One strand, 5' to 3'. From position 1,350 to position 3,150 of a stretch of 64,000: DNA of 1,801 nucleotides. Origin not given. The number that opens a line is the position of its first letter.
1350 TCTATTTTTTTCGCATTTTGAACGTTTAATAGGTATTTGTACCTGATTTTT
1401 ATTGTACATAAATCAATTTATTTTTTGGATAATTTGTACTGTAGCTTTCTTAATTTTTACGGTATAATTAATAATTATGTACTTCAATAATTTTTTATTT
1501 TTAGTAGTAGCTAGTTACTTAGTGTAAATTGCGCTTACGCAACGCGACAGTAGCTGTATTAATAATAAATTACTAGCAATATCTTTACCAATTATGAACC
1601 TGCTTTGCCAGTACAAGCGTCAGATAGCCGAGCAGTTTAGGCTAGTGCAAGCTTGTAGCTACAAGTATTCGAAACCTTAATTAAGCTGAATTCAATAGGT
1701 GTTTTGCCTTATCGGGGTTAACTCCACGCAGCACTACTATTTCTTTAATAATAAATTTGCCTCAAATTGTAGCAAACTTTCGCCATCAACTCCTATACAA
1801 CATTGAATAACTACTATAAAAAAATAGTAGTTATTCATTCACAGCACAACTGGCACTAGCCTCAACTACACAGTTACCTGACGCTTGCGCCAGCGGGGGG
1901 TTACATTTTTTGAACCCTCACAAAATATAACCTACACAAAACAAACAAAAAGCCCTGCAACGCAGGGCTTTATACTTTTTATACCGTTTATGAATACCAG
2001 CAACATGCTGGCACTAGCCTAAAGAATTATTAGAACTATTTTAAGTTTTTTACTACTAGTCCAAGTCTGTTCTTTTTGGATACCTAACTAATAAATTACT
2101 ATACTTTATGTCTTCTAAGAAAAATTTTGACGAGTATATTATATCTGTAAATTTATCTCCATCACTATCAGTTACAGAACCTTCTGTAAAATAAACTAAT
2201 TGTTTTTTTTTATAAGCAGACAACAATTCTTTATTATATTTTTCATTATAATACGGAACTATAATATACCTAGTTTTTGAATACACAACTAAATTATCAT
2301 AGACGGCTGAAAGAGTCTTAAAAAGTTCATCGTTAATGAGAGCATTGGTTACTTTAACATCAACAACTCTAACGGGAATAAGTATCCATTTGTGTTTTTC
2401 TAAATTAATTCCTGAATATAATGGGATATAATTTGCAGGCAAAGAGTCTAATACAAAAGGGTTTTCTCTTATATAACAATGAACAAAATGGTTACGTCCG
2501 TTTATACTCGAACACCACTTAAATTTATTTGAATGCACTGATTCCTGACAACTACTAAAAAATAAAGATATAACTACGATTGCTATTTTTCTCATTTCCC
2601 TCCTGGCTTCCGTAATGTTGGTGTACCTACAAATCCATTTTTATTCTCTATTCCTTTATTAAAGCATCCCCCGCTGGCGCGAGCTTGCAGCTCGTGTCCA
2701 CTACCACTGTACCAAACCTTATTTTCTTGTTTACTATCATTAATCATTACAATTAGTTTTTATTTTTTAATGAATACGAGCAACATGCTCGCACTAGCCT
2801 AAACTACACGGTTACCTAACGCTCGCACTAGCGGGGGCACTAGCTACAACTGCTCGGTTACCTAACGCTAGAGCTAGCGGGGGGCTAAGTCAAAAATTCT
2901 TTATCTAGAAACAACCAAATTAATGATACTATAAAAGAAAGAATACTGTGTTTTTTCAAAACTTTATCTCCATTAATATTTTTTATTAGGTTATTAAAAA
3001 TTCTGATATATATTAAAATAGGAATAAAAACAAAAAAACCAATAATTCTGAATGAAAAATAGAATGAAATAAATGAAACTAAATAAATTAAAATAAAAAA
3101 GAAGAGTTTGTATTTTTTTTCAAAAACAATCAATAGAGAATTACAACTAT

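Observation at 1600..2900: MITE-like 175 bp repeat family with 17 bp terminal inverted repeats, locus 1 (beside Rhs)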

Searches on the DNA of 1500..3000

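Call 19: search_rna_families(source=window, start=1500, end=3000, threshold=evalue, max_evalue=10)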
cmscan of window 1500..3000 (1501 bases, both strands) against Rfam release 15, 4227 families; matches with E-value up to 10: 14.
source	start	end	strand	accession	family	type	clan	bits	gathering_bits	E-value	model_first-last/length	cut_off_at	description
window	1934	2011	-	RF02732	JA04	Gene; sRNA;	-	29.5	81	0.071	1-81/81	no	Aggregatibacter sRNA JA04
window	1938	2005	-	RF01770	rimP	Cis-reg; leader;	-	28.3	47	0.041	1-102/102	no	Gammaprotebacteria rimP leader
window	1920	1971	+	RF02844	RefA9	Gene; antisense;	-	27.7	49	0.1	1-64/64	no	Enterococcus sRNA A9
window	1946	1973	-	RF04001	mir-7918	Gene; miRNA;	-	21.7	80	0.13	1-58/58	no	mir-7918 microRNA precursor family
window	1940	2026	-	RF01772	rnk_pseudo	Cis-reg; leader;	-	20.9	55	1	1-108/108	no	Pseudomonas rnk leader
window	2288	2401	+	RF01673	PhrS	Gene; sRNA;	-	19.8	37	0.024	1-212/212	no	PhrS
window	2015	2081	+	RF00143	mir-6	Gene; miRNA;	CL00083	19.7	58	2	1-74/74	no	mir-6 microRNA precursor family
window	1941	2009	-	RF04312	trpB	Cis-reg;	-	19.5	59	10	1-107/107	no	trpB ncRNA motif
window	1943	2024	-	RF00506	Thr_leader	Cis-reg; leader;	-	19.1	55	1.2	1-118/118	no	Threonine operon leader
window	1945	1980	+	RF02589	Spy779816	Gene; sRNA;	-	19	67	5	1-88/88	no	S. pyogenes small RNA 779816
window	1910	1970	+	RF02236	asX2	Gene; sRNA;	-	18.3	70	1.2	1-87/87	no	Xanthomonas sRNA asX2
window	1924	1971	+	RF01393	isrJ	Gene; sRNA;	-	17.5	37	2.9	1-75/75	no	isrJ Hfq binding RNA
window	1944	2030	-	RF01664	ceN101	Gene; snRNA; snoRNA; HACA-box;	-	17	70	5.2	1-128/128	no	Caenorhabditis snoRNA ceN101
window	1947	1988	-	RF02438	SpF51_sRNA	Gene; sRNA;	-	16.5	50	7.9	1-45/45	no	Streptococcus sRNA SpF51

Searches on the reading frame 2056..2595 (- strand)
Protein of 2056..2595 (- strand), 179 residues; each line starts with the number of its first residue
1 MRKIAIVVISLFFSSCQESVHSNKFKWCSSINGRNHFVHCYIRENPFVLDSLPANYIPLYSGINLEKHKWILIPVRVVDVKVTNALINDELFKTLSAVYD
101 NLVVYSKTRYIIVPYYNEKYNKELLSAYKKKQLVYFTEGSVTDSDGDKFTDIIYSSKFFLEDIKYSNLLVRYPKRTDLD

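Call 12: search_protein_families(library=pfam, proteins=[window:2056-2595:-], max_evalue=0.01)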
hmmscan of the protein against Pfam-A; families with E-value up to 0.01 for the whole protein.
window:2056-2595:- (179 aa): 0 families

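Call 31: find_encoding_contigs(protein=window:2056-2595:-, flank=10000, max_places=4)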
Protein window:2056-2595:- (179 aa): 5 contigs read that carry it; 4 places shown.
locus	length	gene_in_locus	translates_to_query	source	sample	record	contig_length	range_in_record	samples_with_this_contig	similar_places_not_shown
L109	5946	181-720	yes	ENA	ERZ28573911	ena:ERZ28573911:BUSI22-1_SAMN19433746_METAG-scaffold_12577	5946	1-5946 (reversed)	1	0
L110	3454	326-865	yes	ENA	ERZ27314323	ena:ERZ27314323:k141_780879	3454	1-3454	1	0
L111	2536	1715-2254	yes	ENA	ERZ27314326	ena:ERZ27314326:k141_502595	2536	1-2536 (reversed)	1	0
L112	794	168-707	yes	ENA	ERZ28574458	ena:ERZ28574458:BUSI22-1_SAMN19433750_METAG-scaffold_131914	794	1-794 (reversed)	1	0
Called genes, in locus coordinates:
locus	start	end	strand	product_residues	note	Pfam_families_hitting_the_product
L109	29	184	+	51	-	-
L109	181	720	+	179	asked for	-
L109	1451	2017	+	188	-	-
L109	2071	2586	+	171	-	-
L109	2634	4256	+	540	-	PF00089:Trypsin, PF13365:Trypsin_2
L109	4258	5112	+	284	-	-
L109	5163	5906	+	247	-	-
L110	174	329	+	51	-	-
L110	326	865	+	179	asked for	-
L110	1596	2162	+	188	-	-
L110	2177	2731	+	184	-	-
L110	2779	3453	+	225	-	?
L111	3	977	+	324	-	?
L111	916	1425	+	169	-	-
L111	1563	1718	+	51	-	-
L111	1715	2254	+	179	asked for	-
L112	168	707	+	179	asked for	-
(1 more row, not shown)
